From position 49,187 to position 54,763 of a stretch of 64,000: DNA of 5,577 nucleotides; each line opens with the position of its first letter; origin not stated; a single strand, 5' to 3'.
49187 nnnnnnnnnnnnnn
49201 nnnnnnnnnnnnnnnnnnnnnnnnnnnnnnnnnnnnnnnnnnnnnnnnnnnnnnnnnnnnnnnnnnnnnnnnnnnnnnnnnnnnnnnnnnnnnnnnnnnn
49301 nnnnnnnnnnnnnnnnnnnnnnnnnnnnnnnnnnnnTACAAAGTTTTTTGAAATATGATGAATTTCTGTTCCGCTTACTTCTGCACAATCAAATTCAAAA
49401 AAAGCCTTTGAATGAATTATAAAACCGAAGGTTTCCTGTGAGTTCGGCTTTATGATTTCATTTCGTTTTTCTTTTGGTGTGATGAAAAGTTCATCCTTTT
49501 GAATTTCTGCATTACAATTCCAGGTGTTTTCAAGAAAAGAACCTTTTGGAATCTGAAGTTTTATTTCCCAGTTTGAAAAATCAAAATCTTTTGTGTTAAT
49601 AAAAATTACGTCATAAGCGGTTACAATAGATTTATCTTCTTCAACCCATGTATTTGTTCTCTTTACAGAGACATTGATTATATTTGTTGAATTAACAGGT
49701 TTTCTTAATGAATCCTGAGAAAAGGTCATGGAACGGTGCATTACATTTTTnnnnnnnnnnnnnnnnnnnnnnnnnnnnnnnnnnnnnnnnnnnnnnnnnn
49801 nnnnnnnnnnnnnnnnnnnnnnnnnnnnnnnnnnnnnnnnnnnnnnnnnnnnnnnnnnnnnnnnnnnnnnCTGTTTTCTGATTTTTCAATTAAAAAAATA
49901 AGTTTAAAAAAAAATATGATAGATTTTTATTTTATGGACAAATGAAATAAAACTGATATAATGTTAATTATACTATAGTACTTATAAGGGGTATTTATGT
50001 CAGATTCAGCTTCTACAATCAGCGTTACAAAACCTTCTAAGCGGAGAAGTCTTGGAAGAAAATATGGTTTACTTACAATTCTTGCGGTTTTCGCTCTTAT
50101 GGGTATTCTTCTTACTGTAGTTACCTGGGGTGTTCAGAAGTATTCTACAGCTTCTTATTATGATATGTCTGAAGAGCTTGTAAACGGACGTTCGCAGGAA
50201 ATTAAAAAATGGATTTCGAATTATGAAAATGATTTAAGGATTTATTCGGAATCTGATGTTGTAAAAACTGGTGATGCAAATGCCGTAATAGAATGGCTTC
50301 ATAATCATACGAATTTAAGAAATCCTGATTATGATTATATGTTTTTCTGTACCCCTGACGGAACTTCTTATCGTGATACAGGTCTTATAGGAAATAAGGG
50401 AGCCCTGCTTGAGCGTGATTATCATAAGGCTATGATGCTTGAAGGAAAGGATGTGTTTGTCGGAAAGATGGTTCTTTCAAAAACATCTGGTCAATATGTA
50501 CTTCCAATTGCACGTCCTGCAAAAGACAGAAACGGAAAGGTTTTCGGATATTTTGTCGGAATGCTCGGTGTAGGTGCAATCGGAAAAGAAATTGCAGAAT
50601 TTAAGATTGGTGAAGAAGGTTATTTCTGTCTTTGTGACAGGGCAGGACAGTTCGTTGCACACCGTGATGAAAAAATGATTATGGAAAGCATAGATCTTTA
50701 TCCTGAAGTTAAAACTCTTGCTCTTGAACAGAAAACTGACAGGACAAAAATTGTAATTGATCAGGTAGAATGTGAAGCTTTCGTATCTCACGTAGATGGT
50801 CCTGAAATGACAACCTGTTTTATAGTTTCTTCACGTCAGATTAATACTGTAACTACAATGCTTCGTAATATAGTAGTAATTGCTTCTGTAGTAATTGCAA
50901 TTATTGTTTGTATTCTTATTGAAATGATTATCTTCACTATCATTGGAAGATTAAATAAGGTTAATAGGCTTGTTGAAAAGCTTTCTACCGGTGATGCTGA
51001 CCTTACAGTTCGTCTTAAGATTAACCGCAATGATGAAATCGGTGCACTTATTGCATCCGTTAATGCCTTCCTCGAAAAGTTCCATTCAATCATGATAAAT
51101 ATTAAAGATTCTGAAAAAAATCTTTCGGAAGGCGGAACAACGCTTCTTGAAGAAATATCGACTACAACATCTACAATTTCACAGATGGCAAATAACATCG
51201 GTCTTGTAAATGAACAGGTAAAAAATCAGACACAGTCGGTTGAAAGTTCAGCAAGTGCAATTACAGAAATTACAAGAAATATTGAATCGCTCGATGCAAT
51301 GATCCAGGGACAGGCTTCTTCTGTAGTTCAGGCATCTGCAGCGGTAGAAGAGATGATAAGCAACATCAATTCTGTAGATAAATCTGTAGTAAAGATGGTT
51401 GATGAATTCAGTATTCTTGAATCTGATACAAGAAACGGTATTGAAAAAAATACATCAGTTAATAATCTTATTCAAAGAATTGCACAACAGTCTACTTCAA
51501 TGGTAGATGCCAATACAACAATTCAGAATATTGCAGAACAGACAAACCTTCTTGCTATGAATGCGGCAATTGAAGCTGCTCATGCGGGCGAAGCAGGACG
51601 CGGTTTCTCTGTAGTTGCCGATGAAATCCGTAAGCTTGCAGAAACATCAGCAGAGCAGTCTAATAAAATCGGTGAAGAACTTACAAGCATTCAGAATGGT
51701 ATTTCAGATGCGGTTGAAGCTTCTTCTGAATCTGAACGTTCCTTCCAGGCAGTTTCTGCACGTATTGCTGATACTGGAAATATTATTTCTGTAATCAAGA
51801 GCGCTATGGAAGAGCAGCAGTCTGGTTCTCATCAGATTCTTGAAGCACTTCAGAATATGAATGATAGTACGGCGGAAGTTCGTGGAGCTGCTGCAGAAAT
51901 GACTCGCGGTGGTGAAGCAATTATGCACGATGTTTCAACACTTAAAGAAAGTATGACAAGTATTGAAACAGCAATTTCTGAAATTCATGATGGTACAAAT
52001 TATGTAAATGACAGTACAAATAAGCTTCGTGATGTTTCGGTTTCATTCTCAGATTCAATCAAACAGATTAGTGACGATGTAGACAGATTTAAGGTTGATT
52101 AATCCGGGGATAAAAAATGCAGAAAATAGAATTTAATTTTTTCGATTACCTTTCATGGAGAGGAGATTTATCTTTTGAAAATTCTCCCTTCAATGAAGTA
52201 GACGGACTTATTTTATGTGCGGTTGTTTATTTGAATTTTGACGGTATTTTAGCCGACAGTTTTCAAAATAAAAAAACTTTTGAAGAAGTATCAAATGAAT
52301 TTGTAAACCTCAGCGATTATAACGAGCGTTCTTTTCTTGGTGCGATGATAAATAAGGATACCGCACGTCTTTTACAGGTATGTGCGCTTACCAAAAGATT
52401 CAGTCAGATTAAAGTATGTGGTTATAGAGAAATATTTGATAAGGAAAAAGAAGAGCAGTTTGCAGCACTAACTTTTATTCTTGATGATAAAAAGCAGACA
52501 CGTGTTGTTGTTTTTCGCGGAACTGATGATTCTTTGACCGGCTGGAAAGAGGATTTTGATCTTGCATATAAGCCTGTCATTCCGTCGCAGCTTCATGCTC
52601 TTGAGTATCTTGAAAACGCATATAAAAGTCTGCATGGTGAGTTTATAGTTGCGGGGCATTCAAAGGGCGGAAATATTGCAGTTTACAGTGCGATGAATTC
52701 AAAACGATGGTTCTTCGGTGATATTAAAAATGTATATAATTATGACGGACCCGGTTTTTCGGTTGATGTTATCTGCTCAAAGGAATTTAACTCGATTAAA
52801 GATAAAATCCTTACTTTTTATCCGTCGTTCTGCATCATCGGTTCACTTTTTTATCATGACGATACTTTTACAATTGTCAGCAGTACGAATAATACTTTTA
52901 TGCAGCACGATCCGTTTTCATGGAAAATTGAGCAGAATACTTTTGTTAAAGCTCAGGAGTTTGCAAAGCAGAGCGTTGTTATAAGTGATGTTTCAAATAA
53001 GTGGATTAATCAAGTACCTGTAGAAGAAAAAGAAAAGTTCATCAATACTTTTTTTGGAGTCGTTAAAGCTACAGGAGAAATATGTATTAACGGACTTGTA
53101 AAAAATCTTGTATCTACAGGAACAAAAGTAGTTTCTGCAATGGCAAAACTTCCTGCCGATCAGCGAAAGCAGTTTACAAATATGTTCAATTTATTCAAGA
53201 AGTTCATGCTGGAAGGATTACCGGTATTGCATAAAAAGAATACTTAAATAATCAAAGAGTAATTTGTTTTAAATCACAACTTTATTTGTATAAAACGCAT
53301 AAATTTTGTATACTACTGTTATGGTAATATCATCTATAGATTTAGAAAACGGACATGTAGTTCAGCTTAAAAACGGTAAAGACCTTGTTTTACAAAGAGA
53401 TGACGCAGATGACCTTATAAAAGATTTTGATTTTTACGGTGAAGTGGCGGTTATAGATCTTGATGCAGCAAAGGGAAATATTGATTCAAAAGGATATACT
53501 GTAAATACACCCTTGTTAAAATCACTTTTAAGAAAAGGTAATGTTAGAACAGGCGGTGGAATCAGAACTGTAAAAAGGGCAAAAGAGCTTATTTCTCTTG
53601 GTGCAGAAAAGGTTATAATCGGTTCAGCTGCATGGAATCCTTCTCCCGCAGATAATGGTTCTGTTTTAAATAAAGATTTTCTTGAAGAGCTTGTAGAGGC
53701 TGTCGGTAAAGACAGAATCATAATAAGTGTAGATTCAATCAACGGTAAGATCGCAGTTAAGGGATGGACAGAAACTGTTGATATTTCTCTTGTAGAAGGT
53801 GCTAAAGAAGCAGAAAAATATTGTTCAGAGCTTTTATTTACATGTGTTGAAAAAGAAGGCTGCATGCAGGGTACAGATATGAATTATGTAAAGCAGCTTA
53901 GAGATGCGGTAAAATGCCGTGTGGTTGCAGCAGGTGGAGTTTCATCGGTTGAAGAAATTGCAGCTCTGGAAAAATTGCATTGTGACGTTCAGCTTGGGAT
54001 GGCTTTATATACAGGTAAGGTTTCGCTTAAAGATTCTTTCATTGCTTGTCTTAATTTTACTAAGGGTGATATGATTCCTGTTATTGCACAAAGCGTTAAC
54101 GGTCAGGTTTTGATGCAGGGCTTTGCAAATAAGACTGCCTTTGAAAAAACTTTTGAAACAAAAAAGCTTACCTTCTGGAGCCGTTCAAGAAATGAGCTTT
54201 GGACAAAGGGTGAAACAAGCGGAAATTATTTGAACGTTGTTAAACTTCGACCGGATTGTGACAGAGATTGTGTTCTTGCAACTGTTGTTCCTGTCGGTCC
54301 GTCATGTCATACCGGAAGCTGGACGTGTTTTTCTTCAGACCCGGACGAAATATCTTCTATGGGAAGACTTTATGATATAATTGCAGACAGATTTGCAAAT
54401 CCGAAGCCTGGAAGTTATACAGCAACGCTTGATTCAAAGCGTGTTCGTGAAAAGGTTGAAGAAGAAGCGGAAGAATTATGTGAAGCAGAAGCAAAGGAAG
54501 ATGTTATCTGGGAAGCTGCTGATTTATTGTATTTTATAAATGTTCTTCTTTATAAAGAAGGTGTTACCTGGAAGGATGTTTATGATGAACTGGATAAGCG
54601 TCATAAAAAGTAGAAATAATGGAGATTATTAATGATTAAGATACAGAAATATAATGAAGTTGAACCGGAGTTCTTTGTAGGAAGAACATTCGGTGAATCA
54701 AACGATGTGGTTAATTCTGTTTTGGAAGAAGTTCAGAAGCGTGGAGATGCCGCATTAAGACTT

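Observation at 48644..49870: Carbohydrate-binding module (CBM2-like) as the periplasmic sensor of an HD-GYP phosphodiesterase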

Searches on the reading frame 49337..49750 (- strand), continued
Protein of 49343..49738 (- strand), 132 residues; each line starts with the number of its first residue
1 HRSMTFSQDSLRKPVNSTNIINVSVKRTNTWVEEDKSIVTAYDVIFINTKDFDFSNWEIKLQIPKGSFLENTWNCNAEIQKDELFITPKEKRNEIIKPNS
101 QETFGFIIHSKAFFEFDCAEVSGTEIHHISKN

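Call 61: list_cluster_members(proteins=[P0004, P0067, P0124, P0130, P0139, P0144, P0147, P0155, P0160, P0164])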
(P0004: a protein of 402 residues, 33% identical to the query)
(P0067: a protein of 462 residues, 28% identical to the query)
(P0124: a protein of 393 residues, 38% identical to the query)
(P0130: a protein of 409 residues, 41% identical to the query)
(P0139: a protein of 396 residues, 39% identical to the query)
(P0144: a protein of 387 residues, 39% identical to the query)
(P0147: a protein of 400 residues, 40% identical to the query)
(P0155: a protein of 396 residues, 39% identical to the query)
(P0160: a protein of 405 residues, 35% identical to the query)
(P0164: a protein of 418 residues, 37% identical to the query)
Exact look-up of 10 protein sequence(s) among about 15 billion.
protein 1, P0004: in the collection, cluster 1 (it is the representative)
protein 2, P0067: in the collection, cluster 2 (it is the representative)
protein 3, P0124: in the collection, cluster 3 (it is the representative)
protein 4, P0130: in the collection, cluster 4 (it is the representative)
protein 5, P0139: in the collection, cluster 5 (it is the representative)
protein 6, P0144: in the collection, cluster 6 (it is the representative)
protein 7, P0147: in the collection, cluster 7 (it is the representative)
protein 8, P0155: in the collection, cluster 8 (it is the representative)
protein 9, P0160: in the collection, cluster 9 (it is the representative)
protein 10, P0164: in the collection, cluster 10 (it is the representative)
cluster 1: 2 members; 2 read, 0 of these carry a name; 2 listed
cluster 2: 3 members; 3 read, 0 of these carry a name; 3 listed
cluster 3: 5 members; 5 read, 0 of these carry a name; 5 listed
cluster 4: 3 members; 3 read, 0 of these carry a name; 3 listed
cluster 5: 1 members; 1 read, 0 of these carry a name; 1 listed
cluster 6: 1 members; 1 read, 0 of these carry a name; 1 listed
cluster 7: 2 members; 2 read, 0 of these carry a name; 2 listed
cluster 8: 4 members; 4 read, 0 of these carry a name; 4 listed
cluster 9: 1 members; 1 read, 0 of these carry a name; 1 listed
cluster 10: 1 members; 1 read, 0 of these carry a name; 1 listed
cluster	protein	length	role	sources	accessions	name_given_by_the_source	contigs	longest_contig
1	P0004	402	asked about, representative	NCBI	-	-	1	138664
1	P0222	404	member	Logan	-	-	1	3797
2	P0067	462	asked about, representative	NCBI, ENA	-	-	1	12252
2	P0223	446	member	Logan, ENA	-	-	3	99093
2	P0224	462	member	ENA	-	-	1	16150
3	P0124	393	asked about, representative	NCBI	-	-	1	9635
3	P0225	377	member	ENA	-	-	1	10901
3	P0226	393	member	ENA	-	-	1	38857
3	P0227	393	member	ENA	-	-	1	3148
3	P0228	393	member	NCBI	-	-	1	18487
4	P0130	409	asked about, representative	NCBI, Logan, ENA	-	-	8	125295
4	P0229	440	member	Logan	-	-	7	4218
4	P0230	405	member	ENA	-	-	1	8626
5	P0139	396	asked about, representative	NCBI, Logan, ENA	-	-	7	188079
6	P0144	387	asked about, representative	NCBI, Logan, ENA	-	-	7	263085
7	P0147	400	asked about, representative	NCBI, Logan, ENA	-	-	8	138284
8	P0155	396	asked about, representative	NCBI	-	-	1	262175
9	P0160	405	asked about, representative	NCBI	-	-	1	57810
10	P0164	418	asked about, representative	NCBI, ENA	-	-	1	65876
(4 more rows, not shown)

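Call 62: find_homologous_proteins(query=A4, max_evalue=1e-12)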
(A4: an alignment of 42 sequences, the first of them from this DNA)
Query A4 (42 sequences) (138 aa, profile of the alignment): 4 proteins with E <= 1e-12 among 382 candidates.
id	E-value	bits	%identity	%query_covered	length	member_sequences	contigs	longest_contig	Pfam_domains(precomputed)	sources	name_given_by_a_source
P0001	2.7e-26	110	99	72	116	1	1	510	-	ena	-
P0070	5.8e-26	109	25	64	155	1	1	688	PF00553.26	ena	-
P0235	8.6e-25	105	26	82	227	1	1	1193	PF00553.26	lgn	-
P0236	2.4e-23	101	23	75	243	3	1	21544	-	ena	-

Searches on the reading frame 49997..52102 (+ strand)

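Call 10: search_protein_families(library=pfam, proteins=[window:49997-52102:+], max_evalue=0.00001)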
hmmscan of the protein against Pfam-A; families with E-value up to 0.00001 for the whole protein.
window:49997-52102:+ (701 aa): 3 families
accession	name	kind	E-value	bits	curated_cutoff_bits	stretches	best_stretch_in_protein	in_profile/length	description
PF00015.26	MCPsignal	-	1.2e-28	100.5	34.6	1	487-636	20-169/172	Methyl-accepting chemotaxis protein (MCP) signalling domain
PF02743.24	dCache_1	-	2.7e-17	63.6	45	1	56-272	9-236/240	Cache domain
PF00672.30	HAMP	-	1.4e-09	38.5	25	1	314-361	5-50/53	HAMP domain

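Call 63: search_protein_families(library=ncbifam, proteins=[window:49997-52102:+], max_evalue=1e-10)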
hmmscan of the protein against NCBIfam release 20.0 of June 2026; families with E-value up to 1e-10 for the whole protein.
window:49997-52102:+ (701 aa): 7 families
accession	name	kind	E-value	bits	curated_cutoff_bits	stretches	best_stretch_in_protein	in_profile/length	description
NF058645.1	MCPCtpMPsAe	equivalog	6.8e-35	120.9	900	1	284-600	199-486/558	methyl-accepting chemotaxis protein CtpM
NF047851.1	MCPCitTducer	equivalog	6.7e-21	74.9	900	1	386-625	247-483/553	methyl-accepting chemotaxis citrate transducer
NF041847.1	transduc_aer2_vibrio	equivalog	3.4e-20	71.9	1200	1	348-637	441-733/804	aerotaxis transducer Aer2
NF007309.0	PRK09793.1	equivalog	6.2e-18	65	903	1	406-626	261-481/533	methyl-accepting chemotaxis protein IV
NF050802.1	AspChtxCcaA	equivalog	1.2e-16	60.2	1300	1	488-561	558-631/700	aspartate chemotaxis receptor CcaA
NF011622.0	PRK15048.1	equivalog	5.4e-16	58.8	900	1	386-663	246-520/553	methyl-accepting chemotaxis protein II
NF011615.0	PRK15041.1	equivalog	3.9e-15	55.5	947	1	387-652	249-511/554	methyl-accepting chemotaxis protein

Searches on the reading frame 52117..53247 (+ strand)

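Call 10: search_protein_families(library=pfam, proteins=[window:52117-53247:+], max_evalue=0.00001)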
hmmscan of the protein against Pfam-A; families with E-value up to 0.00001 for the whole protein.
window:52117-53247:+ (376 aa): 1 family
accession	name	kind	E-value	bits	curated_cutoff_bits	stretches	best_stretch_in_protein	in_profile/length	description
PF11187.14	Mbeg1-like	-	2.8e-72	243.2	21.1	1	92-313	4-223/224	Mbeg1-like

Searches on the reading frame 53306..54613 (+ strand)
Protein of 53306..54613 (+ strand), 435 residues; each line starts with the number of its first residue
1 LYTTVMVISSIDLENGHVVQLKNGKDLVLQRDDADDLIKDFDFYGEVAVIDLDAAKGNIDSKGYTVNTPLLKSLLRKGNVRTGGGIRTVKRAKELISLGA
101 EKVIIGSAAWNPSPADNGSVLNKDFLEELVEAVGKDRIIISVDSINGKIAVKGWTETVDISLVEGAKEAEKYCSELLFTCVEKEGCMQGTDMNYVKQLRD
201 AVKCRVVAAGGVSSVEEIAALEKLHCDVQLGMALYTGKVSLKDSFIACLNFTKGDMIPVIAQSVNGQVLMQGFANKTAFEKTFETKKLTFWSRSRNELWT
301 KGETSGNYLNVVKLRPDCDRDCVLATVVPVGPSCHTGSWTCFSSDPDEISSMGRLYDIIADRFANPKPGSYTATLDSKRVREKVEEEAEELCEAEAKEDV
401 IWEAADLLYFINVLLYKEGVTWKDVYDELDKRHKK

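Call 10: search_protein_families(library=pfam, proteins=[window:53306-54613:+], max_evalue=0.00001)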
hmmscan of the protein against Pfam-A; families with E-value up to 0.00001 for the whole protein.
window:53306-54613:+ (435 aa): 3 families
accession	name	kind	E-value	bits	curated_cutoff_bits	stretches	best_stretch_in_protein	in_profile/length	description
PF00977.27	His_biosynth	-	7.5e-43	147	23.6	1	6-239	1-227/228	Histidine biosynthesis protein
PF01502.23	PRA-CH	-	3.9e-30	103.9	27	1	270-342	1-73/74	Phosphoribosyl-AMP cyclohydrolase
PF01503.22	PRA-PH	-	2.6e-19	69.9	21.3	1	354-433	3-86/86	Phosphoribosyl-ATP pyrophosphohydrolase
